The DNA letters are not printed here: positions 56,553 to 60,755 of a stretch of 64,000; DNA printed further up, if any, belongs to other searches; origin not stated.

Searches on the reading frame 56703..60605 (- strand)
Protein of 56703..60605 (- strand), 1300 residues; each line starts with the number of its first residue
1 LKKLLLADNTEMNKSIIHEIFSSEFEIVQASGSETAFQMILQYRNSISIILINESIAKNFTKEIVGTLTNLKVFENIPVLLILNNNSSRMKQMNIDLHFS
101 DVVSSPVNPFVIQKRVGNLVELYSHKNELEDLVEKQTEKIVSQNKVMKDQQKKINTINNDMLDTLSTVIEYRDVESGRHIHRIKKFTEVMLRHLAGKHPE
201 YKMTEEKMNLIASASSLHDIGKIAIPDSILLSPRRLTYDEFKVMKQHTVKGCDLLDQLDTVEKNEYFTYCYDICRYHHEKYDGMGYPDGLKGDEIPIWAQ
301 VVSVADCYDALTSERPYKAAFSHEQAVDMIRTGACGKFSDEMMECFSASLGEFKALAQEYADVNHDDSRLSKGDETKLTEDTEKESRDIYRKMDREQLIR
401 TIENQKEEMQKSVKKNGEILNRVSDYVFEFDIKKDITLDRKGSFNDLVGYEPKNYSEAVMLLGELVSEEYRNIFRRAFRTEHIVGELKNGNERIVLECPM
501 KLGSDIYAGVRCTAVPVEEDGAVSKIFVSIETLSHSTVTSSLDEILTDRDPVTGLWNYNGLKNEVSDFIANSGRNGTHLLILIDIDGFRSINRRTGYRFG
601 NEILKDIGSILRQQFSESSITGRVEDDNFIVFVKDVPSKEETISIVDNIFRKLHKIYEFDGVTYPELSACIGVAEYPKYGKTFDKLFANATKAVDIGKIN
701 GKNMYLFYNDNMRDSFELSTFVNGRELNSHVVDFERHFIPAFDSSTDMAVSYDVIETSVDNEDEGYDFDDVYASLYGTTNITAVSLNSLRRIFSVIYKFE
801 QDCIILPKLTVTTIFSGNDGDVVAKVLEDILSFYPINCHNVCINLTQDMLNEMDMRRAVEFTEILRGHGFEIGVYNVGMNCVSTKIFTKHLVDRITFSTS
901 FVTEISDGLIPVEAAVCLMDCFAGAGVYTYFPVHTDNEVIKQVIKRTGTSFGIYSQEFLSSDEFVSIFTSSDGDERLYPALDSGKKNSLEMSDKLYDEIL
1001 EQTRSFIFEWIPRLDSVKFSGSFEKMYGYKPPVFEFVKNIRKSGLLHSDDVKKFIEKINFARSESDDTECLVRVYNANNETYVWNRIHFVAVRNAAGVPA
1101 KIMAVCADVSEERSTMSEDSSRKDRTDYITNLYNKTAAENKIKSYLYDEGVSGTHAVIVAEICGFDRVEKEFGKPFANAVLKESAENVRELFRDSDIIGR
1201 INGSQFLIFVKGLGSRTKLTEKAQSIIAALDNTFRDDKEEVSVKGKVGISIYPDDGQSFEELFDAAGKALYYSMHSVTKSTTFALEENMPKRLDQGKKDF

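Call 43: search_protein_families(library=pfam, proteins=[window:56703-60605:-], max_evalue=0.00001)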
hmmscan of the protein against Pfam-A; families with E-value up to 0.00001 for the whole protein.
window:56703-60605:- (1300 aa): 4 families
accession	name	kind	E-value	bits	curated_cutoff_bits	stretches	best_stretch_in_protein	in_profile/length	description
PF00990.26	GGDEF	-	3.9e-48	163.7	23.8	2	1126-1272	3-153/161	Diguanylate cyclase, GGDEF domain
PF13487.12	HD_5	-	3.3e-27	95.7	27.2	1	200-333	31-161/170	HD domain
PF01966.28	HD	-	1.8e-13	51.3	22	1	191-310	12-115/116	HD domain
PF08447.18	PAS_3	-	7.1e-07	29.8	25.6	0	1018-1105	3-88/89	PAS fold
